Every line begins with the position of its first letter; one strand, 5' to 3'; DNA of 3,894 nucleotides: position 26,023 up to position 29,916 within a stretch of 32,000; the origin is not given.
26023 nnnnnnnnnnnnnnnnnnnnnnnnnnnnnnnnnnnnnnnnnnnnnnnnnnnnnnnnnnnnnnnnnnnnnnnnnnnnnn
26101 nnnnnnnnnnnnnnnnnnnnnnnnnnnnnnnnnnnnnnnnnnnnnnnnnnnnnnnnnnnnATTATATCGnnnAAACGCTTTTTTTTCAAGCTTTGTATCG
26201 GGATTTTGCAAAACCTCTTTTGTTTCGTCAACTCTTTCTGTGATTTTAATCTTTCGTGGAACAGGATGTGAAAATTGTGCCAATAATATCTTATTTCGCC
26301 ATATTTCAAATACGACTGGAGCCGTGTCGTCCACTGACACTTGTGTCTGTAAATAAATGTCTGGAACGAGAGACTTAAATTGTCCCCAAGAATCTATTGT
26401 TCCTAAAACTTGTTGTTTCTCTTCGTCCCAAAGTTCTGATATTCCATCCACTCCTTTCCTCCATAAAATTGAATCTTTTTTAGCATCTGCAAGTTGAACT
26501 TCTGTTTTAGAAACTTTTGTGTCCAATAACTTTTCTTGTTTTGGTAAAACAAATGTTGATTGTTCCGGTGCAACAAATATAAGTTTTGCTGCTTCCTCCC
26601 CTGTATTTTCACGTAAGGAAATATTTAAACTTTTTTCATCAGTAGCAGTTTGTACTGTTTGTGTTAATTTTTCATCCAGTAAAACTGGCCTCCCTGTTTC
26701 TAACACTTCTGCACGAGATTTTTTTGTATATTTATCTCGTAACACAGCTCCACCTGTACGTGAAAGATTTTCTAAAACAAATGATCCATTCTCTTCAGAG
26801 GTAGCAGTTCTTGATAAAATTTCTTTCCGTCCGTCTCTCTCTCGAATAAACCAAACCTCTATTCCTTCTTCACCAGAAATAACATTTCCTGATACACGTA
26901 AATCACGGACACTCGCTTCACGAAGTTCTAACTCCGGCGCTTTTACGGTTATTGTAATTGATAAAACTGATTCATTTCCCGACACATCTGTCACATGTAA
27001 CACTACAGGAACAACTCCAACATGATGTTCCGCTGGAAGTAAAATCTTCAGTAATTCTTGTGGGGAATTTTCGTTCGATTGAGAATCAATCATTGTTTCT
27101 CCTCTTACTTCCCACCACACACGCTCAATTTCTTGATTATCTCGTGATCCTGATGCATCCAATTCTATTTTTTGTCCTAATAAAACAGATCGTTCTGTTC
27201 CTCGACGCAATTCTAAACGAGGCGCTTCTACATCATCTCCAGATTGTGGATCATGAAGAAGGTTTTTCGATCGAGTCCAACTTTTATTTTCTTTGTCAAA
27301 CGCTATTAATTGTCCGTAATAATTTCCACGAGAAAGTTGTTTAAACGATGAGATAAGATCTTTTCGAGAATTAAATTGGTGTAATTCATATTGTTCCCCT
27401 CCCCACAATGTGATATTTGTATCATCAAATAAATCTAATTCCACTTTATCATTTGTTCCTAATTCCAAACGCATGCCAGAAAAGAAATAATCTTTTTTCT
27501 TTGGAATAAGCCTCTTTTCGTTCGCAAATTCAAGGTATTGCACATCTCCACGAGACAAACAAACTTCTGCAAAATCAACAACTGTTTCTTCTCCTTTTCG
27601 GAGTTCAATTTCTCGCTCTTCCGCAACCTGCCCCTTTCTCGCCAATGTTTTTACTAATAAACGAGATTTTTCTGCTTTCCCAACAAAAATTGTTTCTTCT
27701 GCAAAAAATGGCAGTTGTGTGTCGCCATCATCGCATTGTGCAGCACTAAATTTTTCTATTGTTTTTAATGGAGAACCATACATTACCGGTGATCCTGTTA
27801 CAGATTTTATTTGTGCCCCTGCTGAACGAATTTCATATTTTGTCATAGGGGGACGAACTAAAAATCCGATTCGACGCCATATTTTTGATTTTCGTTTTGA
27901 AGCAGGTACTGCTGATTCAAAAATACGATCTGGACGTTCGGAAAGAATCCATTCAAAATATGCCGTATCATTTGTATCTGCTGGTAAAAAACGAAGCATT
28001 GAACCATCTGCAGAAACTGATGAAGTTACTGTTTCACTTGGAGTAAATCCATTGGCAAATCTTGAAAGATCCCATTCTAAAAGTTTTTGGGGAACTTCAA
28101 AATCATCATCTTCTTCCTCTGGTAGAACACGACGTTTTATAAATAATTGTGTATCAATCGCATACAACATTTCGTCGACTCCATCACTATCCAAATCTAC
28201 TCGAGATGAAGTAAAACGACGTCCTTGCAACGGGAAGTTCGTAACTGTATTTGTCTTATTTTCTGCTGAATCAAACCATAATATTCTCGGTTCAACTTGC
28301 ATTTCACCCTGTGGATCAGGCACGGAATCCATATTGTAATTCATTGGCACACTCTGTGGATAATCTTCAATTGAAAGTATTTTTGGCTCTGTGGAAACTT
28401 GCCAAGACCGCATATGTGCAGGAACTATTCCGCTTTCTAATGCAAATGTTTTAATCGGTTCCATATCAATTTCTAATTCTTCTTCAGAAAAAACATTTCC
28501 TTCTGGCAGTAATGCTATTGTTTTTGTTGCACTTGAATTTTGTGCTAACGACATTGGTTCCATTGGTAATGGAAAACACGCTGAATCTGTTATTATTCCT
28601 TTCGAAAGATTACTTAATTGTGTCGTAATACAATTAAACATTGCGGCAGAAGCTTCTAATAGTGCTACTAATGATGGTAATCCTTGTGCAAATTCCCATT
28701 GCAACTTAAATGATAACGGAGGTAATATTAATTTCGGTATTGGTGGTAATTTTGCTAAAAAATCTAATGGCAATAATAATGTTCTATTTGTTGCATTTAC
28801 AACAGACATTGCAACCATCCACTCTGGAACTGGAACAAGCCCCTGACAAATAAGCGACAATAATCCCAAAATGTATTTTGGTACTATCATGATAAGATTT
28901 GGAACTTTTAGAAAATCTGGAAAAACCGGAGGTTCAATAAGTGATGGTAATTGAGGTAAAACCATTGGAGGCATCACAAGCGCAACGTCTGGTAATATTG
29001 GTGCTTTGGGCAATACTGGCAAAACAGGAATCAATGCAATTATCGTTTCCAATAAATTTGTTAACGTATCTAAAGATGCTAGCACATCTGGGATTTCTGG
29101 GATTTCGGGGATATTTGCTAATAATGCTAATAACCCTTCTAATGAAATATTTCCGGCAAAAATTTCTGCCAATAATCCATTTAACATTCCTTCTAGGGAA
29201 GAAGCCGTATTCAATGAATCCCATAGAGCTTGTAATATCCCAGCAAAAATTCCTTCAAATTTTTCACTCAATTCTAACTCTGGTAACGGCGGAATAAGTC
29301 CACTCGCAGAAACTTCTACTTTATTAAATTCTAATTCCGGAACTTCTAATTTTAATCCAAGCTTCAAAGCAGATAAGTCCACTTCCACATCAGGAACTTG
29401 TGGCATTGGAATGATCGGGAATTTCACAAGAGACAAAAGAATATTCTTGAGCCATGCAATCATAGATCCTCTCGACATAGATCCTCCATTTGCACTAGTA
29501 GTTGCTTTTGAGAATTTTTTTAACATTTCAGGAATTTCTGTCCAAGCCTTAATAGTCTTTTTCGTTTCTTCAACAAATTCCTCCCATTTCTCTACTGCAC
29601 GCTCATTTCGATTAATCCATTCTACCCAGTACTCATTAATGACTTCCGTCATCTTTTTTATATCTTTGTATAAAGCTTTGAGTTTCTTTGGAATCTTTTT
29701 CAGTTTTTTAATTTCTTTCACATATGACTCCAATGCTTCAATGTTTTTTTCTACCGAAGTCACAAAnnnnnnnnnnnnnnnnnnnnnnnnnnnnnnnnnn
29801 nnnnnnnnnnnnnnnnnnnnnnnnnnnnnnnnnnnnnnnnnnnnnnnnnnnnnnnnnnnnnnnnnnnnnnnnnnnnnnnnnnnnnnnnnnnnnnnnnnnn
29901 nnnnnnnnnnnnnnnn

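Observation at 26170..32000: Window-truncated giant ORF (>1,940 codons) with a largely unrecognisable mosaic architecture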

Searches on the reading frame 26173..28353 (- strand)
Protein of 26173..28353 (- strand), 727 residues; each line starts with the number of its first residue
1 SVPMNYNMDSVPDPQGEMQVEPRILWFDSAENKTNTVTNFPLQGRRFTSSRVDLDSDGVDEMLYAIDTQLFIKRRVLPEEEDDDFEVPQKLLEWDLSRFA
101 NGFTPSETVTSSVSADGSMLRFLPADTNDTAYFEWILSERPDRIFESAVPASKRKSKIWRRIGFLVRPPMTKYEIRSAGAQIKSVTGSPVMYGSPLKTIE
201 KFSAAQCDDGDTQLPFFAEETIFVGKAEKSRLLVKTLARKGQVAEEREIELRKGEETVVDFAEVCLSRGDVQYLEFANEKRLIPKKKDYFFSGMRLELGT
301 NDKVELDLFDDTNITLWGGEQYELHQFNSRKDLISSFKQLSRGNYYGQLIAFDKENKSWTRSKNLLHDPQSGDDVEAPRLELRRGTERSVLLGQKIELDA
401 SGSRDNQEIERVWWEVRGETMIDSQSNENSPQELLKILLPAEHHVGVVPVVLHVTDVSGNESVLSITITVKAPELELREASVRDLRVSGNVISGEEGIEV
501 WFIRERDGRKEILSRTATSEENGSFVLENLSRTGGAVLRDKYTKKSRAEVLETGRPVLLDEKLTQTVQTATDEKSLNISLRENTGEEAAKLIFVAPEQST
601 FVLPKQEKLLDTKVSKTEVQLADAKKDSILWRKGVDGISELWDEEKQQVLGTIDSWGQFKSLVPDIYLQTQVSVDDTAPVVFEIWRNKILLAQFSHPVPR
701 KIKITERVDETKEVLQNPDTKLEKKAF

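Call 90: search_solved_structures(query=A6, max_evalue=1)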
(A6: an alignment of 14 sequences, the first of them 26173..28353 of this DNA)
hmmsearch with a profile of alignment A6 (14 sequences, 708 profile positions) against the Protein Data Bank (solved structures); distinct sequences matched with E-value up to 1: 5.
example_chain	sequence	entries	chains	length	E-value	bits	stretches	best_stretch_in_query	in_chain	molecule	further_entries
4aqo_A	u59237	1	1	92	0.0024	19.3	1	378-470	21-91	COLLAGENASE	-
4jrw_A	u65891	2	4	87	0.0043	18.5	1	382-470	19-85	Collagenase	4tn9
2y72_A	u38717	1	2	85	0.0082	17.6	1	411-470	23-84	COLLAGENASE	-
6nz0_Z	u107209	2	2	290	0.035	15.5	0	319-470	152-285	Dyslexia-associated protein KIAA0319-like protein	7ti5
4jgu_A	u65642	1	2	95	0.088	14.2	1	379-470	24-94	ColH protein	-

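Call 93: predict_structure(alignment_id=A6)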
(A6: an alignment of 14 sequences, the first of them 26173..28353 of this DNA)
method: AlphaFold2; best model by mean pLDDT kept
length: 727 residues; sequences in the alignment: 14
mean_pLDDT: 72.4   pTM: 0.42
mean pLDDT of the five models: 72.4, 70.0, 69.4, 67.2, 65.2
residues with pLDDT >= 90: 162; 70-90: 289; 50-70: 147; < 50: 129
segments of 3 or more residues with pLDDT < 50: 1-27, 40-47, 67-70, 72-107, 111-119, 360-372, 508-510, 705-727
pLDDT, mean of each block of 10 residues (from residue 1): 30 36 48 51 47 58 51 42 36 41 49 42 59 79 64 77 87 90 94 91 89 90 93 88 87 93 94 84 91 90 91 88 88 67 63 62 42 71 89 86 79 92 85 89 88 85 93 82 75 75 57 63 73 62 71 77 88 86 79 72 60 65 76 81 88 89 89 75 89 77 41 27 25
secondary structure, 60 per line:
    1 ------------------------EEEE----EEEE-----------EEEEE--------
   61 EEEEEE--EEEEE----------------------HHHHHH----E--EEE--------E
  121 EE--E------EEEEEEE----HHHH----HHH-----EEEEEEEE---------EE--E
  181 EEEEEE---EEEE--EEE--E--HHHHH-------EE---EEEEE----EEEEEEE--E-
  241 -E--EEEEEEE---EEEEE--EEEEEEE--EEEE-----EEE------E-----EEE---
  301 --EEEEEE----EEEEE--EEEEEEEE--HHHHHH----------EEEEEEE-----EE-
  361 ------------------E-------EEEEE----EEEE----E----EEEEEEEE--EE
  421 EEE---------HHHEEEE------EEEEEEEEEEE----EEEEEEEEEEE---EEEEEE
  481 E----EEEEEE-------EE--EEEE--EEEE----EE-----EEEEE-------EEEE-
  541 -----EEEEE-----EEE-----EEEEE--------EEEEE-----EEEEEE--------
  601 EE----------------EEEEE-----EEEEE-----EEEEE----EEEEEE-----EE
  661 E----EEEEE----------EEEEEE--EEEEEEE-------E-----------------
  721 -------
elements in order (helices of 4 or more, strands of 3 or more residues): E25-28 E33-36 E48-52 E61-66 E69-73 H96-101 E109-111 E120-122 E132-138 H143-146 E159-166 E180-186 E190-193 E196-198 H204-208 E221-225 E230-236 E245-251 E255-259 E262-268 E271-274 E280-282 E295-297 E303-308 E313-317 E320-327 H330-335 E346-352 E387-391 E396-399 E409-416 E419-423 E436-439 E446-456 E461-471 E475-481 E486-491 E503-506 E509-512 E524-528 E536-539 E546-550 E556-558 E564-568 E577-581 E587-592 E619-623 E629-633 E639-643 E648-653 E659-661 E666-670 E681-686 E689-695

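Call 95: fold_search(model_id=the predicted structure, library=pdb)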
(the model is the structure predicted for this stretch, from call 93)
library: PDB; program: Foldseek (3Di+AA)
matches with E <= 10: 1768; with E <= 0.001: 76
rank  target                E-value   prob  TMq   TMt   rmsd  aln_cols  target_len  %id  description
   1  8eok_G                8.7e-06  0.98  0.10  0.12  21.2       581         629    8  Structure of the C3bB proconvertase in complex with lufaxin and factor Xa (released 2023-08-30)
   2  1xf1_A                1.8e-05  0.96  0.11  0.09  24.4       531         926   10  Structure of C5a peptidase- a key virulence factor from Streptococcus (released 2005-11-22)
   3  7tvz_E                2.9e-05  1.00  0.09  0.10  20.1       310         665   12  Cryo-EM structure of human band 3-protein 4.2 complex in diagonal conformation (released 2022-06-08)
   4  7qiv_A                3.1e-05  0.92  0.10  0.11  22.0       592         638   10  Structure of human C3b in complex with the EWE nanobody (released 2022-02-16)
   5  8enu_G                3.1e-05  0.90  0.10  0.11  21.8       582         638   10  Structure of the C3bB proconvertase in complex with lufaxin (released 2023-08-09)
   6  9flp_A                4.0e-05  0.77  0.11  0.09  77.4       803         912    9  CryoEM structure of the neck (1403-2314) in the grappling hook protein A (GhpA) in the bacterium Aureispira sp. CCB-QB (released 2024-10-16)
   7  7bj3                  4.2e-05  0.90  0.10  0.09  24.9       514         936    8  ScpA from Streptococcus pyogenes, S512A active site mutant (released 2021-05-12)
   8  6za2_A                7.8e-05  0.98  0.11  0.08  29.2       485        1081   11  Crystal structure of dimeric latent PorU from Porphyromonas gingivalis (released 2021-09-29)
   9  6vjb                  8.1e-05  0.80  0.12  0.08  25.8       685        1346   10  Crystal structure of a catalytically inactive CXC Chemokine-degrading protease SpyCEP from Streptococcus pyogenes (released 2020-04-15)
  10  5jpm_A                8.5e-05  0.82  0.10  0.11  22.9       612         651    9  Structure of the complex of human complement C4 with MASP-2 rebuilt using iMDFF (released 2016-08-10)
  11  6e57_C                9.8e-05  0.85  0.09  0.14  23.3       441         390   10  Bacteroides ovatus mixed-linkage glucan utilization locus (MLGUL) SGBP-B in complex with mixed-linkage heptasaccharide (released 2019-05-29)
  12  9fls_A                1.1e-04  0.97  0.11  0.20  33.1       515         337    8  CryoEM structure of the fragment-3 (2061-2397) in the grappling hook protein A (GhpA) in the bacterium Aureispira sp.  (released 2024-10-16)
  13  7yzx_A                1.1e-04  0.89  0.11  0.09  24.8       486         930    9  ScpA from Streptococcus pyogenes, D783A mutant. (released 2022-08-31)
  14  7q62_B                1.1e-04  0.57  0.11  0.10  35.8       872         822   10  Structure of TEV cleaved A2ML1 dimer (A2ML1-TT dimer) (released 2022-04-20)
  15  3pdd                  1.5e-04  1.00  0.13  0.42  16.4       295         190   12  Structures of Clostridium thermocellum CbhA fibronectin(III)-like modules (released 2011-11-23)
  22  4tn9_A                1.9e-04  1.00  0.11  0.76   2.6        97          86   24  Crystal structure of Clostridium histolyticum ColG collagenase polycystic kidney disease-like domain at 1.4 Angstrom r (released 2015-03-11)
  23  4aqo                  2.0e-04  1.00  0.11  0.77   2.6        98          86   23  CRYSTAL STRUCTURE OF THE CALCIUM BOUND PKD-like DOMAIN OF COLLAGENASE G FROM CLOSTRIDIUM HISTOLYTICUM AT 0.99 ANGSTROM R (released 2013-06-05)
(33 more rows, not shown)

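Call 104: find_homologous_proteins(query=A6, max_evalue=0.00001)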
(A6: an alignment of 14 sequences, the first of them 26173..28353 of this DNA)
Query A6 (14 sequences) (727 aa, profile of the alignment): 2 proteins with E <= 0.00001 among 8000 candidates.
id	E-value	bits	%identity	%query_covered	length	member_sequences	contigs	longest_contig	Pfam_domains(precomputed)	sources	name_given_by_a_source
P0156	1.3e-96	343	61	50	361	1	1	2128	-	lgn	-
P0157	1.6e-95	339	60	46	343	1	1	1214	-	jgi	jgi:hypothetical protein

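Call 117: fold_search(model_id=the predicted structure, library=viral)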
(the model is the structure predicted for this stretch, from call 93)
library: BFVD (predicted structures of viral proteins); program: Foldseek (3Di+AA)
matches with E <= 10: 1077; with E <= 0.001: 110
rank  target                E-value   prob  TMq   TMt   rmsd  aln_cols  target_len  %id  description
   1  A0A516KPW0            3.3e-07  0.99  0.12  0.13  37.5       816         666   10  (no name in the UniProt tables at hand)
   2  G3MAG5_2              4.0e-07  0.96  0.11  0.11  55.9       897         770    9  Gp424 [Bacillus phage G]
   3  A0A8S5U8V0            6.2e-07  1.00  0.14  0.13  24.6       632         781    8  Translation initiation factor-like protein [Siphoviridae sp. ctnMR5]
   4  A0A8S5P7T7            9.1e-07  0.99  0.13  0.11  39.3       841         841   10  FN3 [Siphoviridae sp. ctmYS12]
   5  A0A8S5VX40            1.3e-06  1.00  0.12  0.17  44.7       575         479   14  (no name in the UniProt tables at hand)
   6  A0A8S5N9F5            1.8e-06  0.96  0.11  0.14  41.4       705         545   10  Uncharacterized protein [Siphoviridae sp. ctBmU27]
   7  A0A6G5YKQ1            2.0e-06  0.98  0.13  0.12  40.7       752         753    9  (no name in the UniProt tables at hand)
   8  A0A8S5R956            2.1e-06  0.97  0.11  0.12  38.3       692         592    9  Uncharacterized protein [Siphoviridae sp. ctvxh7]
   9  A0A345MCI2            2.2e-06  0.99  0.16  0.14  34.7       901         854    8  Minor tail protein [Gordonia phage Teatealatte]
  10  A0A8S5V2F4            6.0e-06  0.82  0.10  0.11  36.3       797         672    9  Uncharacterized protein [CrAss-like virus sp. ctelJ1]
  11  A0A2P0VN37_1          6.7e-06  0.84  0.11  0.10  43.5       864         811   10  Concanavalin A-like lectin/glucanase domain-containing protein [Tetraselmis virus 1]
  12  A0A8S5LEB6            1.1e-05  0.99  0.13  0.07  29.1       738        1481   12  Chitinase [Myoviridae sp. ctBDS4]
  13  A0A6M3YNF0            1.1e-05  0.98  0.12  0.08  40.6       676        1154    9  PKD/Chitinase domain-containing protein [Alteromonas phage vB_AcoS-R7M]
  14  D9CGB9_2              1.2e-05  0.85  0.10  0.09  26.3       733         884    8  (no name in the UniProt tables at hand)
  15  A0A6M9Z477            1.3e-05  0.98  0.16  0.16  31.3       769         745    8  (no name in the UniProt tables at hand)
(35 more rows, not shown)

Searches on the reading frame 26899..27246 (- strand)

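Call 34: search_protein_families(library=pfam, proteins=[window:26899-27246:-], max_evalue=5)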
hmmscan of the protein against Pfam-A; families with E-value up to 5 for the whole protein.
window:26899-27246:- (116 aa): 4 families
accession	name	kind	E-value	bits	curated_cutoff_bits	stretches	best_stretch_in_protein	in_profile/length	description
PF22352.2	K319L-like_PKD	-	0.0063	16.9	27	1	18-101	4-84/84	K319L-like, PKD domain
PF15418.12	DUF4625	-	0.024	15.3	27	1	41-101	72-130/131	Domain of unknown function (DUF4625)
PF21027.3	Sde0182_C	-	0.042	14.9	27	1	26-89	1-68/83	Cellulose-binding protein Sde0182, C-terminal domain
PF18911.6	PKD_4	-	0.049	14.1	27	1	15-47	8-41/85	PKD domain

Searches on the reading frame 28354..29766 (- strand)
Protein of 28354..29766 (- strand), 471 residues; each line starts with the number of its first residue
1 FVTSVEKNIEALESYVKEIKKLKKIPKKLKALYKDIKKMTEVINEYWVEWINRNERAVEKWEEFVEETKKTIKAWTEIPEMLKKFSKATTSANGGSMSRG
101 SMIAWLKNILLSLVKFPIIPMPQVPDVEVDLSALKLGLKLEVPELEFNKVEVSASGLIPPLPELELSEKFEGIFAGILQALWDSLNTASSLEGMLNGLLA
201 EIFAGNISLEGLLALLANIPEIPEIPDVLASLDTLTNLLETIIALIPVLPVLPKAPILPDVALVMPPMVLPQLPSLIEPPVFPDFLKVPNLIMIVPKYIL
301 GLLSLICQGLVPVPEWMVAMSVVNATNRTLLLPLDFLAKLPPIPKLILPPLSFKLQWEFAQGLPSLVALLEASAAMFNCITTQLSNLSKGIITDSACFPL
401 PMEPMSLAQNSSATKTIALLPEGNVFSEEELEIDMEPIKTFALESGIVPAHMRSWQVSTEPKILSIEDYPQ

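Call 62: find_related_loci(query=A3, collection=metagenome_contigs, flank=10000)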
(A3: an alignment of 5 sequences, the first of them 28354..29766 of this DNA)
Query A3 (471 aa) in metagenome_contigs; peptide patterns used: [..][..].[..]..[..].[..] (x = any residue, [..] = any of these).
105 stretches matched a pattern; 1 encode a relative of the query (tblastn E <= 1e-3); 1 distinct loci.
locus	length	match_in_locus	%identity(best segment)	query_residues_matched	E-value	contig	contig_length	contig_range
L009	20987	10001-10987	36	2-337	4e-60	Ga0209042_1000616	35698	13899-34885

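Call 103: find_homologous_proteins(query=A2, max_evalue=0.00001)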
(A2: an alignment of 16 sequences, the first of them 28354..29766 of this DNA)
Query A2 (16 sequences): 8000 candidates shared short words with the query, none scored E <= 0.00001.
